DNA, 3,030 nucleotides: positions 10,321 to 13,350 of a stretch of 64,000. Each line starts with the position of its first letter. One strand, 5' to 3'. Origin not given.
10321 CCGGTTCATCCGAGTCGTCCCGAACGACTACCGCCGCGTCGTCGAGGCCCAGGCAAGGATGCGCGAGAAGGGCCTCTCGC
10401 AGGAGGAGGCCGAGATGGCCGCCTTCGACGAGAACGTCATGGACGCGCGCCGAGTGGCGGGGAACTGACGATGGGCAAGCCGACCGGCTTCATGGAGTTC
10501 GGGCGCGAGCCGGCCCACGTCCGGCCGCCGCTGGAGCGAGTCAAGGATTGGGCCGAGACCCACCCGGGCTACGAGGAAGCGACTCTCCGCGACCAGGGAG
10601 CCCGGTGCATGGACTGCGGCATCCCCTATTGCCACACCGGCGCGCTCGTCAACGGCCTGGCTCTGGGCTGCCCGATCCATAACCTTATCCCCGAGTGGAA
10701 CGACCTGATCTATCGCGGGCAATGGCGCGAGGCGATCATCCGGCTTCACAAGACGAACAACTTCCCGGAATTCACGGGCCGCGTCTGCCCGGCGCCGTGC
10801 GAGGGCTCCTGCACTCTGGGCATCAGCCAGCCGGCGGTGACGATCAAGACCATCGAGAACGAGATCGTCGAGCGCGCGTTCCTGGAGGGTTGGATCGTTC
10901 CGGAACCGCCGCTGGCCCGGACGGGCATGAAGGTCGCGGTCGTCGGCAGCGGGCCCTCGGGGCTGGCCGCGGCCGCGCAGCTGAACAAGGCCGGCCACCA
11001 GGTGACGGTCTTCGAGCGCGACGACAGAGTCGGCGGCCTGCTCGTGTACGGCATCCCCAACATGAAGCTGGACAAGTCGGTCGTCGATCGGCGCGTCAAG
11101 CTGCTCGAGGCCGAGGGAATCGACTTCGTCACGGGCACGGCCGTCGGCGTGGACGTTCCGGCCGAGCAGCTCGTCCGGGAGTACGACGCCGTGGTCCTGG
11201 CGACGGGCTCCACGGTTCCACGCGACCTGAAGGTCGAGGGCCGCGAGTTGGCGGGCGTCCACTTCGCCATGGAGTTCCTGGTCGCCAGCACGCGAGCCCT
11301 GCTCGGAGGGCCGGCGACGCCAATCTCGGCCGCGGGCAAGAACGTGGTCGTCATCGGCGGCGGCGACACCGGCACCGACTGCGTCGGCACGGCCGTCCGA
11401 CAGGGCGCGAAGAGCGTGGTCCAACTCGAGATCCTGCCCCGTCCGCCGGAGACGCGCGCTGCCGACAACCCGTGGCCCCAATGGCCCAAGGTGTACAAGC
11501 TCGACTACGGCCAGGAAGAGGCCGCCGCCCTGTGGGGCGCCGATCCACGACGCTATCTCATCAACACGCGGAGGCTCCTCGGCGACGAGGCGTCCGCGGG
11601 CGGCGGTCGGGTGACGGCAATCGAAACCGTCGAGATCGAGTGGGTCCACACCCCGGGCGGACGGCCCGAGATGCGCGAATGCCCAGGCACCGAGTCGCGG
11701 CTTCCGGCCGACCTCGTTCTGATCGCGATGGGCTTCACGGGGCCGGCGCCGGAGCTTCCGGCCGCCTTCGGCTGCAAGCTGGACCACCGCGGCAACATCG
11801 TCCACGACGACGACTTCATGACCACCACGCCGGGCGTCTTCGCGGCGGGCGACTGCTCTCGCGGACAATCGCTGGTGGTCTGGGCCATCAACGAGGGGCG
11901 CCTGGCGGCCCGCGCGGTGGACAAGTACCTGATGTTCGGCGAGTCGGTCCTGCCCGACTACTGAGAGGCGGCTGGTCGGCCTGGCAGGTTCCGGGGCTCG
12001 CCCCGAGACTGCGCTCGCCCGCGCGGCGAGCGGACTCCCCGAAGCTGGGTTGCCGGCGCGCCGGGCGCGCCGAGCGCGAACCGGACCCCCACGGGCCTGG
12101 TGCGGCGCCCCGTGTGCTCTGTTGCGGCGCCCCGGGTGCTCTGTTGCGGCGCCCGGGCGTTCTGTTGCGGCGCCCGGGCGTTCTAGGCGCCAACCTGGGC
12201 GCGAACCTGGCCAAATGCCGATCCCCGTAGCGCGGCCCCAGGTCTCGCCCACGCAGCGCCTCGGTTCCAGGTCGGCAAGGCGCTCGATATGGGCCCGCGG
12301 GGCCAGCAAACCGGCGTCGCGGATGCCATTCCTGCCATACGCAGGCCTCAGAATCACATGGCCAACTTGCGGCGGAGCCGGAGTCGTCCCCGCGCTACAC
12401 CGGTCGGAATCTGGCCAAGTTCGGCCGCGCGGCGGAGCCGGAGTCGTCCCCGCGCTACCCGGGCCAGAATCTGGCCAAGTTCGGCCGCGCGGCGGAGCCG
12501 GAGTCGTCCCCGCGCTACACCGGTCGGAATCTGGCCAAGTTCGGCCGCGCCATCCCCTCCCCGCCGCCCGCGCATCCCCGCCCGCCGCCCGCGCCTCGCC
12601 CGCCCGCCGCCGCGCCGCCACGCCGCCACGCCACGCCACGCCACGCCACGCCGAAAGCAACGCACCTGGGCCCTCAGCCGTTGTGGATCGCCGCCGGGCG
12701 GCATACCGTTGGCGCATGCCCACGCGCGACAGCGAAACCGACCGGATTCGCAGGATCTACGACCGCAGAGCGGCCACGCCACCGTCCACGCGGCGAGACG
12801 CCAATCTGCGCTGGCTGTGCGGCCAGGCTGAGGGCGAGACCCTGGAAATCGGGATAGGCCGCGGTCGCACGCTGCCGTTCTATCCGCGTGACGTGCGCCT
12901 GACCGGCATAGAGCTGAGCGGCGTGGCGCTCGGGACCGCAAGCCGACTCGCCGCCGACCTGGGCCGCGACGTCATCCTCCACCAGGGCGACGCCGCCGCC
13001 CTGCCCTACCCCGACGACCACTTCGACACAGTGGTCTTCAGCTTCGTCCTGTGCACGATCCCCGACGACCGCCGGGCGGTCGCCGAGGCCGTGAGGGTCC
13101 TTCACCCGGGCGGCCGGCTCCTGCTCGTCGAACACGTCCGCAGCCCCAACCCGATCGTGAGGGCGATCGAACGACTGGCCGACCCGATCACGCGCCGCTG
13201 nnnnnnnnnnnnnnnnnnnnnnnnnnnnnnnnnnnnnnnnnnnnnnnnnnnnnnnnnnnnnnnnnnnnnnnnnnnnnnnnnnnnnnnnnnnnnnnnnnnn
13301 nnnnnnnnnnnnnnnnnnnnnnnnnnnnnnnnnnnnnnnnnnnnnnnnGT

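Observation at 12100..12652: Stack of intergenic tandem-repeat arrays (21 bp x4, 60 bp x3, ccacg x5) downstream of gltBD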

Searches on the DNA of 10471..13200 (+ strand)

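Call 7: search_rna_families(source=window, start=11500, end=13200, threshold=evalue, max_evalue=1)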
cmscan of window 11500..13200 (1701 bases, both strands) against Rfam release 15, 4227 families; matches with E-value up to 1: 0.
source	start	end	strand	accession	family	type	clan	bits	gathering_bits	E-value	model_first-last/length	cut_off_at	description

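Call 78: search_rna_families(sources=[L004, L092], threshold=evalue, max_evalue=1)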
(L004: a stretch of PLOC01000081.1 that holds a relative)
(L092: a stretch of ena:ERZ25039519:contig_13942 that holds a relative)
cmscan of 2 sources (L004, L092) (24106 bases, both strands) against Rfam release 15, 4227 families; matches with E-value up to 1: 0.
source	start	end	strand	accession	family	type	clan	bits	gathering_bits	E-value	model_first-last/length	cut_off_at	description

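Call 95: search_dna_similar(query=window:12192-12432:+, collection=plasmids, mode=distant, max_evalue=0.01, max_rows=8)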
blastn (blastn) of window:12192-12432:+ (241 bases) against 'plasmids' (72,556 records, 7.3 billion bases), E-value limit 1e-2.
No match.

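Call 96: search_dna_similar(query=L004:10507-10730:+, collection=plasmids, mode=distant, max_evalue=0.01, max_rows=8)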
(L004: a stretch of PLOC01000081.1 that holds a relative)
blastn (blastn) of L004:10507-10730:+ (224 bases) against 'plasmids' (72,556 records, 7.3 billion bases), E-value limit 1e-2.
No match.
